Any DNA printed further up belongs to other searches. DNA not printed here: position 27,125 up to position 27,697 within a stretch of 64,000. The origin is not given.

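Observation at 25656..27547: Orphan SagB/ThcOx-type dehydrogenase coupled to a 90-aa four-cysteine zinc-ribbon ORF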

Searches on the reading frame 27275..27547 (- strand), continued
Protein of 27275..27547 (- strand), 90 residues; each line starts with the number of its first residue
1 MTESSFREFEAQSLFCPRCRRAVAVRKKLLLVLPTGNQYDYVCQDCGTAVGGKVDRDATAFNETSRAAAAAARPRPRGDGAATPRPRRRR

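Call 38: find_encoding_contigs(protein=P0208, flank=4000, max_places=3)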
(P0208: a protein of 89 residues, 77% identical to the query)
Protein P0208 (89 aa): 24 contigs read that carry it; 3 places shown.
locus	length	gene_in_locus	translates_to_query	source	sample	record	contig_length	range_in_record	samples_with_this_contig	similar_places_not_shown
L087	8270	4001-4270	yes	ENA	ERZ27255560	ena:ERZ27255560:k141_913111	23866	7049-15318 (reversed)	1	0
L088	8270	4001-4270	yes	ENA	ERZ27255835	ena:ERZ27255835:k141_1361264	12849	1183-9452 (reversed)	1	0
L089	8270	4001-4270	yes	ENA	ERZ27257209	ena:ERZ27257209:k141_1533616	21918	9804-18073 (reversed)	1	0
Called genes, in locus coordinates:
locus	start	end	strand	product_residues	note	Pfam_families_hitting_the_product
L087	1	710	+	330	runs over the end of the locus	PF00535:Glycos_transf_2, PF13641:Glyco_tranf_2_3 (weak)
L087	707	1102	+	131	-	PF13472:Lipase_GDSL_2 (weak)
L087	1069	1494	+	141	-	PF00657:Lipase_GDSL (weak), PF13472:Lipase_GDSL_2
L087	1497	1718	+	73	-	-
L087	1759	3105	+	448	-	PF00202:Aminotran_3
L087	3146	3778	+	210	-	PF13240:Zn_Ribbon_1 (weak)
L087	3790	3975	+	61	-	-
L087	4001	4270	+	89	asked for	-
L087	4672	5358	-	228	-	PF00702:Hydrolase, PF13419:HAD_2 (weak)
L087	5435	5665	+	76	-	-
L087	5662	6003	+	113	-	-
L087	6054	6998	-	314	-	PF00768:Peptidase_S11, PF13354:Beta-lactamase2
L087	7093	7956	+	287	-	-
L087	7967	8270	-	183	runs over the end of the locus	PF08369:PCP_red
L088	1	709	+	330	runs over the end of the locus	PF00535:Glycos_transf_2, PF13641:Glyco_tranf_2_3 (weak)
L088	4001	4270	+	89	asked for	-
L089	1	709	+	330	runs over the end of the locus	PF00535:Glycos_transf_2, PF13641:Glyco_tranf_2_3 (weak)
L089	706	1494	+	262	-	PF00657:Lipase_GDSL, PF13472:Lipase_GDSL_2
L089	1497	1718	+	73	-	-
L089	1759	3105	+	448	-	PF00202:Aminotran_3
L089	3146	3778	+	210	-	PF13240:Zn_Ribbon_1 (weak)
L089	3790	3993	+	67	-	-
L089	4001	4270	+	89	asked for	-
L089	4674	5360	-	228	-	PF00702:Hydrolase, PF13419:HAD_2 (weak)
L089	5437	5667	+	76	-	-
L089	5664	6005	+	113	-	-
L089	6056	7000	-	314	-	PF00768:Peptidase_S11, PF13354:Beta-lactamase2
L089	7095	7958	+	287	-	-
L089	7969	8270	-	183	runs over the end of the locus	PF08369:PCP_red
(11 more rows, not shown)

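Call 46: search_protein_representatives(alignment_id=A2)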
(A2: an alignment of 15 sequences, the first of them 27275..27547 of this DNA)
Query: 15 sequences, 88 profile positions. Proteins with E-value up to 0.001 (for the whole library): 374; up to 1e-10: 213; up to 1e-30: 8. The best 150 are listed.
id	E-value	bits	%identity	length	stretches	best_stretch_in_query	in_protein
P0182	3.5e-39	149.0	-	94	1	2-86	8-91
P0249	2.3e-32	127.1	-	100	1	2-75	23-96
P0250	1.3e-31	124.7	-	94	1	2-65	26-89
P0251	2.2e-31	124.0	-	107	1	1-81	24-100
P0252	3.2e-31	123.4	-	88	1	1-86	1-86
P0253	3.7e-31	123.2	-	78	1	2-66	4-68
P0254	4.1e-31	123.1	-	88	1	2-67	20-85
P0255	5.5e-31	122.7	-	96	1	2-66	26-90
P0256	3.7e-30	120.0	-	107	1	2-76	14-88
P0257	6.2e-30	119.3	-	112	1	1-86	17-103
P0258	4.5e-29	116.5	-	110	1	1-76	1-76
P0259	6.6e-29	116.0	-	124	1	1-76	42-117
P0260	1.8e-28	114.6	-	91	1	1-83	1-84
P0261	2.8e-27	110.8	-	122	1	2-63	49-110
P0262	1.4e-26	108.6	-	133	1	1-64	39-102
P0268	4.5e-22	94.1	-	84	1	4-61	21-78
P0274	2.5e-21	91.7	-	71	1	2-60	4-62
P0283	1.1e-19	86.5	-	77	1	3-55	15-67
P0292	6.9e-19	83.9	-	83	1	4-57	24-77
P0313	5.2e-17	77.9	-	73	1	4-56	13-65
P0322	1.5e-16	76.4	-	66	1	2-58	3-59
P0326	2.4e-16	75.8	-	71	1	4-57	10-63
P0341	1.2e-15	73.6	-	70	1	4-57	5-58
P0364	1.5e-14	69.9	-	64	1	3-58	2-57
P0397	1.6e-13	66.7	-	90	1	4-53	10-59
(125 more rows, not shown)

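Call 48: predict_structure(alignment_id=A3)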
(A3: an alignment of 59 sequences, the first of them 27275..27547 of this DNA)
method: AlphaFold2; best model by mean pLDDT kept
length: 90 residues; sequences in the alignment: 59
mean_pLDDT: 77.0   pTM: 0.50
mean pLDDT of the five models: 77.0, 75.0, 74.9, 72.4, 69.9
residues with pLDDT >= 90: 22; 70-90: 42; 50-70: 18; < 50: 8
segments of 3 or more residues with pLDDT < 50: 4-9
pLDDT, mean of each block of 10 residues (from residue 1): 47 87 90 87 93 82 82 63 61
secondary structure, 60 per line:
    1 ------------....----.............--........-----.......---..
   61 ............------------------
elements in order: E13-16 E21-33 E36-43 E49-55 H59-72

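Call 54: find_related_loci(query=A5, collection=metagenome_contigs, flank=5000)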
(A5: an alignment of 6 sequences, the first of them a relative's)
Query A5 (83 aa) in metagenome_contigs; peptide patterns used: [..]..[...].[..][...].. (x = any residue, [..] = any of these).
600 stretches matched a pattern (row limit reached: there are more); 544 encode a relative of the query (tblastn E <= 1e-3); the best 80 are kept; 80 distinct loci.
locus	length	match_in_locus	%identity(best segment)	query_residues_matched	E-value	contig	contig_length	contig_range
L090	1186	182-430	75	1-83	2e-40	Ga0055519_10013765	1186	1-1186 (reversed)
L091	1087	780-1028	77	1-83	1e-40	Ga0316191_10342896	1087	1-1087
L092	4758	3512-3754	72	1-83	2e-36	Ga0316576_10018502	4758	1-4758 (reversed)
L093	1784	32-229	74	13-77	1e-29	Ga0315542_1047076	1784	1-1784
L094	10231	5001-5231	61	7-83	1e-29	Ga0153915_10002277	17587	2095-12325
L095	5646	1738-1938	66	17-83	4e-27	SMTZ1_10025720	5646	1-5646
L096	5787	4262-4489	58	8-83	5e-27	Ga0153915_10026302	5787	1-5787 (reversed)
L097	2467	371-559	67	17-79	7e-27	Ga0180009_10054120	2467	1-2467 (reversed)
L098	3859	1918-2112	65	14-78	2e-26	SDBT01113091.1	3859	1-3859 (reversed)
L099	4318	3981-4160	68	20-79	4e-26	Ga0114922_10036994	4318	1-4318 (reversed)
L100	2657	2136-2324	67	16-78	4e-26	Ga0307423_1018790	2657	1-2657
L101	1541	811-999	68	17-78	6e-26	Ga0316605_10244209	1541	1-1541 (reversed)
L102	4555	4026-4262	56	1-80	6e-26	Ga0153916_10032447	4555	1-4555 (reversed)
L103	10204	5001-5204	60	13-80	6e-26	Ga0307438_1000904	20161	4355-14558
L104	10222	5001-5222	58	5-78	9e-26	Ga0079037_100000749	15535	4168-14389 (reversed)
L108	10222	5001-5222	59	4-75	9e-26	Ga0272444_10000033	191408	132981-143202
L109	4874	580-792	59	8-78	1e-25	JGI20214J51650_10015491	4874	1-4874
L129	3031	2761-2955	66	17-83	7e-25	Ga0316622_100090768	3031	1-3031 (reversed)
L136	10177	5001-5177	66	19-77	1e-24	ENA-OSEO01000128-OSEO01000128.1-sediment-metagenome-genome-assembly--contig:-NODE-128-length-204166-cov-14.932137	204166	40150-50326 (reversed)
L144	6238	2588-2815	58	2-79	4e-24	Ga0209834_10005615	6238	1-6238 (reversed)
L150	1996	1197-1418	55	5-78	4e-24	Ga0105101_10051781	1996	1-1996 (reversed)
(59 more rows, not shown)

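Call 58: search_protein_families(library=pfam, proteins=[L150:611-1252:-, L108:5350-7029:-, L109:1357-2040:+, L144:2047-2379:+, L108:7309-8568:-, L108:2155-3087:-, L136:996-1409:+, L096:3655-4056:+, L129:504-1868:+, L092:3777-4718:+], max_evalue=0.001)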
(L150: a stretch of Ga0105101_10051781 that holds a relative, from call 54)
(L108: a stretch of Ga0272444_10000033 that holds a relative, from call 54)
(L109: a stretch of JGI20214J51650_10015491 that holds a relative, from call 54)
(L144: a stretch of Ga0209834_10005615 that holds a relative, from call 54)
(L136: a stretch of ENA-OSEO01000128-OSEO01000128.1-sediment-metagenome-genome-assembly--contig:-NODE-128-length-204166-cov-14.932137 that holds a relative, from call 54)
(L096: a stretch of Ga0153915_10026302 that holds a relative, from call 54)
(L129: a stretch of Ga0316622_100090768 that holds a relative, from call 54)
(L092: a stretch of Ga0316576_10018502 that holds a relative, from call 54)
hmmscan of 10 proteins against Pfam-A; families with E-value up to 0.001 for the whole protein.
L150:611-1252:- (214 aa): 4 families
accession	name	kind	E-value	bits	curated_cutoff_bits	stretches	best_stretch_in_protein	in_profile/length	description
PF13669.12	Glyoxalase_4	-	4e-27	95.1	27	1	87-197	1-109/109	Glyoxalase/Bleomycin resistance protein/Dioxygenase superfamily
PF00903.31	Glyoxalase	-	1.7e-22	80.5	20.6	1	85-210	1-121/121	Glyoxalase/Bleomycin resistance protein/Dioxygenase superfamily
PF13468.12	Glyoxalase_3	-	9.7e-07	29.4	25.1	1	86-186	1-105/176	Glyoxalase-like domain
PF12681.13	Glyoxalase_2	-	0.00014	22.2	30.1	1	91-212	6-115/118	Glyoxalase-like domain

L108:5350-7029:- (560 aa): 2 families
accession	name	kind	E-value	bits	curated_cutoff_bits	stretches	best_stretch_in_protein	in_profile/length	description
PF13517.12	FG-GAP_3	-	1e-13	52.1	26.9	1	257-315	1-60/61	FG-GAP-like repeat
PF01839.29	FG-GAP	-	2.7e-06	27.6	22.1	0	252-267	4-19/37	FG-GAP repeat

L109:1357-2040:+ (228 aa): 0 families

L144:2047-2379:+ (111 aa): 0 families

L108:7309-8568:- (420 aa): 0 families

L108:2155-3087:- (311 aa): 1 family
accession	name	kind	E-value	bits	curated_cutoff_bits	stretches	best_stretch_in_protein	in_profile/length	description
PF12804.13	NTP_transf_3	-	4.8e-38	131.3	27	1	113-257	1-152/160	MobA-like NTP transferase domain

L136:996-1409:+ (138 aa): 0 families

L096:3655-4056:+ (134 aa): 0 families

L129:504-1868:+ (455 aa): 1 family
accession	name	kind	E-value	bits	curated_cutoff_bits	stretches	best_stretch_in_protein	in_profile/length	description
PF01875.22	Memo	-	4.1e-45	154.5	27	1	165-451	2-268/269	Memo-like protein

L092:3777-4718:+ (314 aa): 8 families
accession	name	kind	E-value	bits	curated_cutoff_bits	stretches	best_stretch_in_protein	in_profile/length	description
PF07992.20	Pyr_redox_2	-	3.2e-52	178.2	26.1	1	10-298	2-291/291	Pyridine nucleotide-disulphide oxidoreductase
PF13738.12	Pyr_redox_3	-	2.4e-20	73.4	30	1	84-281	101-305/305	Pyridine nucleotide-disulphide oxidoreductase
PF00070.33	Pyr_redox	-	5.5e-18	65.7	22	1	151-224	2-80/82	Pyridine nucleotide-disulphide oxidoreductase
PF03486.20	HI0933_like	-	1.6e-07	31.5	50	0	10-45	2-37/244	HI0933-like protein Rossmann domain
PF01266.30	DAO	-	4.1e-06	27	27.9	0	11-40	2-31/353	FAD dependent oxidoreductase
PF00890.30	FAD_binding_2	-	2e-05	24.4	20.4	1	11-45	2-37/414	FAD binding domain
PF12831.13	FAD_oxidored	-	0.00012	22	27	1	10-45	1-37/416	FAD dependent oxidoreductase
PF13450.12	NAD_binding_8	-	0.00024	21.8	21.9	1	13-38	1-26/68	NAD(P)-binding Rossmann-like domain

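Call 60: list_cluster_members(proteins=[P0292, P0341, P0326, P0283, P0274, P0268, P0313, P0364, P0322, P0397])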
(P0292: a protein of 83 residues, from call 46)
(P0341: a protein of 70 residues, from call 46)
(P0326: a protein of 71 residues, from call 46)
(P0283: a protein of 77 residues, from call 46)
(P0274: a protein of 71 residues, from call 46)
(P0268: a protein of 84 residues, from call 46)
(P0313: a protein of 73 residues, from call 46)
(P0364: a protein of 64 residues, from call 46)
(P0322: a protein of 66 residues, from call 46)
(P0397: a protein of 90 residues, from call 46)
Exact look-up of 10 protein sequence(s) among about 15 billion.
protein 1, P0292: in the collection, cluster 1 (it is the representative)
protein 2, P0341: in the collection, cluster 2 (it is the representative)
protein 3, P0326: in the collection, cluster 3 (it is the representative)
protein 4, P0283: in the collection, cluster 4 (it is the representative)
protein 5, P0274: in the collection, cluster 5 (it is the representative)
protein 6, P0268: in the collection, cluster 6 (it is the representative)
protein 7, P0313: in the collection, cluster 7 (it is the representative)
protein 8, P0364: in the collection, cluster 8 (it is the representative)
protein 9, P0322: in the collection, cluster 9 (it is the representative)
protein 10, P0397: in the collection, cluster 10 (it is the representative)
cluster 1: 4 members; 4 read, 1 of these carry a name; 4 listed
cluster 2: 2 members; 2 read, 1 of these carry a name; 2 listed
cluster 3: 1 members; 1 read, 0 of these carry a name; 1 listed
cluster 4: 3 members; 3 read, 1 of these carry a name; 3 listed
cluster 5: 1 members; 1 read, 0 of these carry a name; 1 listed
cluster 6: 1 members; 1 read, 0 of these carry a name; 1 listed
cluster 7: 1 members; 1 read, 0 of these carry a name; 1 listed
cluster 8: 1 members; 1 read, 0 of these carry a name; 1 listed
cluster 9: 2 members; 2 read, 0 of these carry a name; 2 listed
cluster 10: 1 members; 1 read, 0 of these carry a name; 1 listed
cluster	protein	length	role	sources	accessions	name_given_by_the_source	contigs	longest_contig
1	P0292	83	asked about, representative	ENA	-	-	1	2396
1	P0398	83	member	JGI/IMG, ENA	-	hypothetical protein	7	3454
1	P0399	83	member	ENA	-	-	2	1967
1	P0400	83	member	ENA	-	-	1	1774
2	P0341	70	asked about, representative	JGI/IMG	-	hypothetical protein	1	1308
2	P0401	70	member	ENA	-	-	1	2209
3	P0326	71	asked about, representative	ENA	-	-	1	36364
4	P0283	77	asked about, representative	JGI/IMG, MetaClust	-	\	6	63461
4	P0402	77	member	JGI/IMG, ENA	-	-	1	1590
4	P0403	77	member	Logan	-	-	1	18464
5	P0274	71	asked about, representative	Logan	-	-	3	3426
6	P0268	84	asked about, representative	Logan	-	-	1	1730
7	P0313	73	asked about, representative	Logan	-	-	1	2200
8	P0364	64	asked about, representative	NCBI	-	-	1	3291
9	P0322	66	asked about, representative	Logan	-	-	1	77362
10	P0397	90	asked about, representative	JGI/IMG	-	-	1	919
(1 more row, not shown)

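Call 61: search_protein_families(library=padloc, proteins=[window:27275-27547:-, P0292, P0341], max_evalue=0.01)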
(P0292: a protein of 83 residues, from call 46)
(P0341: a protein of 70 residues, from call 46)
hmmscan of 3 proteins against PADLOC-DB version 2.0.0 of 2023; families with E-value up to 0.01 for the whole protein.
window:27275-27547:- (90 aa): 0 families

P0292 (83 aa): 0 families

P0341 (70 aa): 0 families
